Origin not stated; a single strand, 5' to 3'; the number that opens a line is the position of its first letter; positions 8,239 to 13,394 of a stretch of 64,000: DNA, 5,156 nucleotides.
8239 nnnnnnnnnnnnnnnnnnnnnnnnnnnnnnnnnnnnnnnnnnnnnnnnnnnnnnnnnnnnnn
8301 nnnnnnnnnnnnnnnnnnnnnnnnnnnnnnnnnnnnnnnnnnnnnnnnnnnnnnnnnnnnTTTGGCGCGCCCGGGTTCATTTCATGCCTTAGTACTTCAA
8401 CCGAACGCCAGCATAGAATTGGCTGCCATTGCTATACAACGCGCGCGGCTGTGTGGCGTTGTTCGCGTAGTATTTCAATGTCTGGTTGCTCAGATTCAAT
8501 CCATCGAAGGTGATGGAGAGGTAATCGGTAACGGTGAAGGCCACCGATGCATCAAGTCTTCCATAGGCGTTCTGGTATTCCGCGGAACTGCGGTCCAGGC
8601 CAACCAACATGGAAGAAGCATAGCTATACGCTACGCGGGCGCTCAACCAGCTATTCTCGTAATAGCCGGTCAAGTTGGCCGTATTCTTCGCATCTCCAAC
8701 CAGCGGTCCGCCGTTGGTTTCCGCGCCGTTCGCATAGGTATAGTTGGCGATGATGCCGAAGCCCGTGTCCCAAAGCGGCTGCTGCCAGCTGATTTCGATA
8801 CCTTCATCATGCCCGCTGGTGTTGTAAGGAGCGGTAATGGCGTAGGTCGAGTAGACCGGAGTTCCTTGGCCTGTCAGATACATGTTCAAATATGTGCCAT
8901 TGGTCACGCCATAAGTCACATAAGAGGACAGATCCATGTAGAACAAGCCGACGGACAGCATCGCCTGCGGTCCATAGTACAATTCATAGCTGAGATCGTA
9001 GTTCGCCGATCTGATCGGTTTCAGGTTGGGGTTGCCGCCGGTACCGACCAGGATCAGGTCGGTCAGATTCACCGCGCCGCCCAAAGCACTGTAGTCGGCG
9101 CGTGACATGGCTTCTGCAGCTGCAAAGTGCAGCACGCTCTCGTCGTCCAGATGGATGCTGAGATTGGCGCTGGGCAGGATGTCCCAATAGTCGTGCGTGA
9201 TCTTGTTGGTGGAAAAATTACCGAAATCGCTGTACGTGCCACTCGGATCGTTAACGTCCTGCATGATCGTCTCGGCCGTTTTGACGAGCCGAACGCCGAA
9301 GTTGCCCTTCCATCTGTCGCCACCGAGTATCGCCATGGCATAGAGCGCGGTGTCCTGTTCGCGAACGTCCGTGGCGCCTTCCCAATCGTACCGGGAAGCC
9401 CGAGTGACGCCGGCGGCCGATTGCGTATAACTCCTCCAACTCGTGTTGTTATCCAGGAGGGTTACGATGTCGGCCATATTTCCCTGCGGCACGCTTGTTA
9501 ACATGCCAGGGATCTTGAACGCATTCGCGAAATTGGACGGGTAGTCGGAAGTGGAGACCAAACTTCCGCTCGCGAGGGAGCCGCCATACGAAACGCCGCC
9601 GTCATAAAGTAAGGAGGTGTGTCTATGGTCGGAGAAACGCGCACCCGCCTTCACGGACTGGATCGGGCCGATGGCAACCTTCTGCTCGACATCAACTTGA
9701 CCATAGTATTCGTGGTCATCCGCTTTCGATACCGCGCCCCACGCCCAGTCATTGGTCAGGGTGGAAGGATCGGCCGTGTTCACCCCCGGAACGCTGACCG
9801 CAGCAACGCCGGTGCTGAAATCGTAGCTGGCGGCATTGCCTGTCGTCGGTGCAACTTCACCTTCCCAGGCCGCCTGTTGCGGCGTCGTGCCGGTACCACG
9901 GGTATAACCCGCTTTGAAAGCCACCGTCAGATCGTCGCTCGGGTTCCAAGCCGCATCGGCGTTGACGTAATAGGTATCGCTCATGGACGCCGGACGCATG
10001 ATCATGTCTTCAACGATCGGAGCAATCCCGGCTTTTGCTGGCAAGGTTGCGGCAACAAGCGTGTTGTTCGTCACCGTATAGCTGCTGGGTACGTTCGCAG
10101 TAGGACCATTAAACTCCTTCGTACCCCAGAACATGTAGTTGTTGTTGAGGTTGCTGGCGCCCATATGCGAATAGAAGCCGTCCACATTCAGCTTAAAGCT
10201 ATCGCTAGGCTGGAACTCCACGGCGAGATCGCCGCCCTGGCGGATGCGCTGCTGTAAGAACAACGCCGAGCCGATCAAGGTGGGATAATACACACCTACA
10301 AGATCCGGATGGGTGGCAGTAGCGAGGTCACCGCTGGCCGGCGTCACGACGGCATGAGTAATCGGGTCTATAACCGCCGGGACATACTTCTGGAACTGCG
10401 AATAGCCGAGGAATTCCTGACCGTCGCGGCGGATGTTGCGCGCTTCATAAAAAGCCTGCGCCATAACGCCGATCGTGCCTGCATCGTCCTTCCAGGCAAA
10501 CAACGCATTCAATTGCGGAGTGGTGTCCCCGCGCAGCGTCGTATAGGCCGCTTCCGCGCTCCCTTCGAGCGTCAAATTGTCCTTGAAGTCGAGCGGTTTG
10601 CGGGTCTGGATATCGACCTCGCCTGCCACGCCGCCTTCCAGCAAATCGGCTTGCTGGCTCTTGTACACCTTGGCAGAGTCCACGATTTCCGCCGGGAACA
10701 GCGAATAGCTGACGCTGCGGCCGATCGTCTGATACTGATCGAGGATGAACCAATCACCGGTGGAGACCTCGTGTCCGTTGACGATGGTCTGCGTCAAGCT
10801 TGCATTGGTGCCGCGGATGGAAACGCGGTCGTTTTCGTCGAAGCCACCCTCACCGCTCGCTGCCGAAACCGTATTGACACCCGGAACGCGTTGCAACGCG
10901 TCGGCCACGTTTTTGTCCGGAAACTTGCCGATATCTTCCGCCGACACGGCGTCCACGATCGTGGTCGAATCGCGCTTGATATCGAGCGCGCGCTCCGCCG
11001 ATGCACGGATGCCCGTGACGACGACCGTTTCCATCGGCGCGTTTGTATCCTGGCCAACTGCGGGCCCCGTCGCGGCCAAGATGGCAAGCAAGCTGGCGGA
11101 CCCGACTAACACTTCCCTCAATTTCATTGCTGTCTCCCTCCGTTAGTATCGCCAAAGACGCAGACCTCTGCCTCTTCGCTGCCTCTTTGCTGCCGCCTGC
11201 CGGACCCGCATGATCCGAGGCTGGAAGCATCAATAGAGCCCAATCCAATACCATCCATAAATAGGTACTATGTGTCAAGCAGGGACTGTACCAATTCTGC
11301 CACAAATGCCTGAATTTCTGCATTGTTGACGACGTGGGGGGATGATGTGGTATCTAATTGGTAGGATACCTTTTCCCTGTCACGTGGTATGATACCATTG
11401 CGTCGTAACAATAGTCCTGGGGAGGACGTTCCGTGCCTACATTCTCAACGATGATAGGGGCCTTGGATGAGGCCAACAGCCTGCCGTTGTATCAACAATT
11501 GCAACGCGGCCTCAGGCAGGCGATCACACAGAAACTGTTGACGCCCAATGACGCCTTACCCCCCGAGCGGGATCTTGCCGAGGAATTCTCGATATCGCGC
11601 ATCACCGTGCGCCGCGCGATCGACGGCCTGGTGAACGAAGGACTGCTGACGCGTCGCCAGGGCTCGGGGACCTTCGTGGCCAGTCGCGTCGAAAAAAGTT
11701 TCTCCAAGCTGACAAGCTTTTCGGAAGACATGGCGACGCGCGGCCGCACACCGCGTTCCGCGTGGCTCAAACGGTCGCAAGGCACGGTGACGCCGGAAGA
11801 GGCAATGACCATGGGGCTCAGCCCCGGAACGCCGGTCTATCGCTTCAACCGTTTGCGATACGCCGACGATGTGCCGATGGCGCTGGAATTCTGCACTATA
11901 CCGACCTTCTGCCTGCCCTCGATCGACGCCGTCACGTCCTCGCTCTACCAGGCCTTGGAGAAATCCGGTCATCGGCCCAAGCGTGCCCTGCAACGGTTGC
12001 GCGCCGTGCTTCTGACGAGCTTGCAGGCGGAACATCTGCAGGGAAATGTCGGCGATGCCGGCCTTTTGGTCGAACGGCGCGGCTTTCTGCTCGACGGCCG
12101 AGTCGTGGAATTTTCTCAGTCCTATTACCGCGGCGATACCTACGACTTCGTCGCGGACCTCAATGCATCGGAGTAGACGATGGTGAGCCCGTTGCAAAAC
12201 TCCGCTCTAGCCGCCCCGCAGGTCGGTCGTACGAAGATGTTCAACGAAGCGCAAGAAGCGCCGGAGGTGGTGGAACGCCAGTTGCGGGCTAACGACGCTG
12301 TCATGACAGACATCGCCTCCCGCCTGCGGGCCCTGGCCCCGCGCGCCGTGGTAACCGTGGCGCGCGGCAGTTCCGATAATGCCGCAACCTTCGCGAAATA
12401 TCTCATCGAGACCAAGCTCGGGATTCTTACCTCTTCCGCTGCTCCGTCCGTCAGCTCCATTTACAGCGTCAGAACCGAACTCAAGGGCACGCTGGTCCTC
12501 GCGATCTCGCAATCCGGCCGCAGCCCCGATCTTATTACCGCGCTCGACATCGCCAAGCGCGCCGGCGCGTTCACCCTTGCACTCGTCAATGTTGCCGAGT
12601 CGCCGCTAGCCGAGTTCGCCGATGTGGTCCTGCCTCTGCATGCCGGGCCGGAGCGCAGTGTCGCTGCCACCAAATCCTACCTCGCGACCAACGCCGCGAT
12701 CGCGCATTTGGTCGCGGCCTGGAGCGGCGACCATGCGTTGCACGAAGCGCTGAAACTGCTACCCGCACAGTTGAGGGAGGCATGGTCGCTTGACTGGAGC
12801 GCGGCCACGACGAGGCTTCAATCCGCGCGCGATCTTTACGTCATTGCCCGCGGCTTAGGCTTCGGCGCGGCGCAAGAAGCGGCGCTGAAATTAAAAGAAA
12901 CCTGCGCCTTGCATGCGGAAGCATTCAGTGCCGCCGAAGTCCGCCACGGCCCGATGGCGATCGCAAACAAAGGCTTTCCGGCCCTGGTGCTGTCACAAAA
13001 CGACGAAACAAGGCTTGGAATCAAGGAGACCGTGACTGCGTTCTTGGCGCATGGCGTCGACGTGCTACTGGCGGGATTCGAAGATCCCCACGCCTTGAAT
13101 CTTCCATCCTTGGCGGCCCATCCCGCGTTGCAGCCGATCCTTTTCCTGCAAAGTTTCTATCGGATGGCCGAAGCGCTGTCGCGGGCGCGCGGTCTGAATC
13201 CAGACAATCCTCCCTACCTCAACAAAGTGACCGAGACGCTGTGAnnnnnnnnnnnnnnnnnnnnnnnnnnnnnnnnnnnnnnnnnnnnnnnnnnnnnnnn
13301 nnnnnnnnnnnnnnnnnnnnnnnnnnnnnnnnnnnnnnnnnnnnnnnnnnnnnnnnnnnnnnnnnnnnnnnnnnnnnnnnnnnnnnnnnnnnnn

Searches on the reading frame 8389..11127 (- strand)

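Call 20: search_protein_families(library=pfam, proteins=[window:8389-11127:-])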
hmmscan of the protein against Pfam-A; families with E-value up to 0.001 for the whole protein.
window:8389-11127:- (912 aa): 3 families
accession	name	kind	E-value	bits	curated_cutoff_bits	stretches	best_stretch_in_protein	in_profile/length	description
PF00593.30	TonB_dep_Rec_b-barrel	-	2.8e-27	97.1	27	1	425-879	38-436/436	TonB dependent receptor-like, beta-barrel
PF07715.20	Plug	-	6.7e-17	62.4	23.9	1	51-165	2-102/107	TonB-dependent Receptor Plug Domain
PF14905.12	OMP_b-brl_3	-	1.2e-08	34.9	27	1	586-895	108-389/408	Outer membrane protein beta-barrel family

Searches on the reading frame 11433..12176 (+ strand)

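Call 5: search_protein_families(library=pfam, proteins=[window:11433-12176:+])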
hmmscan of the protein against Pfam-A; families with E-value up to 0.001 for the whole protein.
window:11433-12176:+ (247 aa): 5 families
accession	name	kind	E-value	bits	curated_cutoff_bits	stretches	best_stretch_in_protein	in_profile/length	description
PF07702.18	UTRA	-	9.6e-37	126.4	23.8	1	103-237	2-140/141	UTRA domain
PF00392.27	GntR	-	4.6e-21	74.7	27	1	19-82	1-64/64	Bacterial regulatory proteins, gntR family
PF25213.1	HVO_A0261_N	-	6e-05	23.3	35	1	45-81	27-69/86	HVO_A0261 N-terminal domain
PF08220.18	HTH_DeoR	-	0.00014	22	21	1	47-79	19-51/57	DeoR-like helix-turn-helix domain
PF13338.12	AbiEi_4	-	0.0002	21.8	25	0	111-138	6-32/49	Transcriptional regulator, AbiEi antitoxin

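Call 6: search_protein_families(library=ncbifam, proteins=[window:11433-12176:+])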
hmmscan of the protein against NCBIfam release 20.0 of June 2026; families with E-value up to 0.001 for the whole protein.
window:11433-12176:+ (247 aa): 26 families (the best 25 are shown)
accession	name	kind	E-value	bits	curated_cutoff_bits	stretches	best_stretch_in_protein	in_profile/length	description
NF041547.1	GntR_LSA1692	equivalog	6.5e-37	127.4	275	1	19-241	2-228/233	GntR family transcriptional regulator, LSA1692 subfamily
TIGR02018.2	his_ut_repres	equivalog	1.7e-35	122.5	220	1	20-242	1-225/226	histidine utilization transcriptional repressor HutC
TIGR02325.1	C_P_lyase_phnF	equivalog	6.3e-32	111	156.8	1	17-240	7-235/238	phosphonate metabolism transcriptional regulator PhnF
NF008491.0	PRK11402.1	subfamily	7.3e-32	110.8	269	1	10-239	3-236/243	GntR family transcriptional regulator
TIGR03337.1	phnR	equivalog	9.2e-30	104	296.75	1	20-238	3-225/231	phosphonate utilization transcriptional regulator PhnR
NF007292.0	PRK09764.1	equivalog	1.4e-28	99.7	281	1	17-240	4-231/240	GntR family transcriptional regulator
TIGR02404.1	trehalos_R_Bsub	equivalog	1.1e-24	87.3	211.95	1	20-240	2-228/233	trehalose operon repressor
NF052441.1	TransRegRv0792c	equivalog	5.2e-21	75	400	1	16-243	14-246/260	Rv0792c family HTH-type transcriptional regulator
NF052282.1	PLP_TF_PdxR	equivalog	5e-19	68.7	320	1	18-97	1-77/448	MocR-like pyridoxine biosynthesis transcription factor PdxR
NF052281.1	rhizopine_MocR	equivalog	4.7e-17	61.8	650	1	10-134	10-131/479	rhizopine catabolism transcriptional regulator MocR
NF011575.0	PRK14999.1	equivalog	9.4e-17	61.1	424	1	14-156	8-151/241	histidine utilization repressor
NF007486.0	PRK10079.1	equivalog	3.7e-16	59.6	363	1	19-178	13-174/241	phosphonate metabolism transcriptional regulator PhnF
NF007001.0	PRK09464.1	equivalog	6.4e-16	58.7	330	1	24-92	16-84/254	pyruvate dehydrogenase complex transcriptional repressor PdhR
NF052290.2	MocR_like_YczR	exception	1.6e-15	56.8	487.4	1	6-88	8-89/458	MocR-like transcription factor YczR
NF007741.0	PRK10421.1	equivalog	3.3e-13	49.6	311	1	21-88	10-77/262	transcriptional regulator LldR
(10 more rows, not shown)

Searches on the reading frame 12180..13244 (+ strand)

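Call 5: search_protein_families(library=pfam, proteins=[window:12180-13244:+])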
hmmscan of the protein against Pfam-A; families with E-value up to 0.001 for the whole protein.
window:12180-13244:+ (354 aa): 1 family
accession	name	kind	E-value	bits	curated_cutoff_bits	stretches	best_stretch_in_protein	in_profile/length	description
PF01380.27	SIS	-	4.5e-27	94.9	25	2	57-178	8-129/131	SIS domain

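Call 6: search_protein_families(library=ncbifam, proteins=[window:12180-13244:+])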
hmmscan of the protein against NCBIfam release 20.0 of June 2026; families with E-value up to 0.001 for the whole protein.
window:12180-13244:+ (354 aa): 15 families
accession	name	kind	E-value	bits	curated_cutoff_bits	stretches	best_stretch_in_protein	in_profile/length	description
NF046059.1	NagB_SO3506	equivalog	1.4e-105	353.3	430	1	18-354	2-330/330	glucosamine-6-phosphate deaminase NagB-II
TIGR01135.1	glmS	equivalog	3e-48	164.7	418.05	1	20-349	253-602/607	glutamine--fructose-6-phosphate transaminase (isomerizing)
NF001484.0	PRK00331.1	subfamily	3.4e-47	161.2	381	1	20-349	254-596/601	isomerizing glutamine--fructose-6-phosphate transaminase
NF041128.1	glucosaP_deam_GlmD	equivalog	4.6e-19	68.8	580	1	21-351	4-321/323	glucosamine-6-phosphate deaminase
NF008481.0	PRK11382.1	equivalog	1.1e-13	51.1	430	1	25-350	19-337/340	fructoselysine 6-phosphate deglycase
NF008458.0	PRK11337.1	equivalog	1.9e-08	33.7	378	1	102-152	188-238/293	MurR/RpiR family transcriptional regulator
NF009222.0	PRK12570.1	subfamily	2.2e-08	33.3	255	1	105-164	141-200/307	N-acetylmuramic acid 6-phosphate etherase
NF003915.0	PRK05441.1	subfamily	3.4e-07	29.6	168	1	104-159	133-188/300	N-acetylmuramic acid 6-phosphate etherase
TIGR00274.1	TIGR00274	equivalog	6.6e-07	28.7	302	1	104-165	128-189/291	N-acetylmuramic acid 6-phosphate etherase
TIGR02815.1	agaS_fam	subfamily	7.8e-07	28.4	529.2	1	29-278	21-279/372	putative sugar isomerase, AgaS family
NF010701.0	PRK14101.1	equivalog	8.9e-07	27.5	920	1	63-154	477-566/638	bifunctional transcriptional regulator/glucokinase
NF040776.2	AlsR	equivalog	1.1e-06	27.8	400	1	102-151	176-225/279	transcriptional repressor AlsR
TIGR03127.2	RuMP_HxlB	equivalog_domain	1.7e-05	24.7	160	1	102-166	72-136/178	6-phospho-3-hexuloisomerase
NF041755.1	RuMP_HxlAB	equivalog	0.00017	20.7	500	1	102-155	288-341/391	bifunctional 3-hexulose-6-phosphate synthase/6-phospho-3-hexuloisomerase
NF012026.0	PRK15482.1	equivalog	0.00069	19.2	408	0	102-158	182-238/285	HTH-type transcriptional regulator MurR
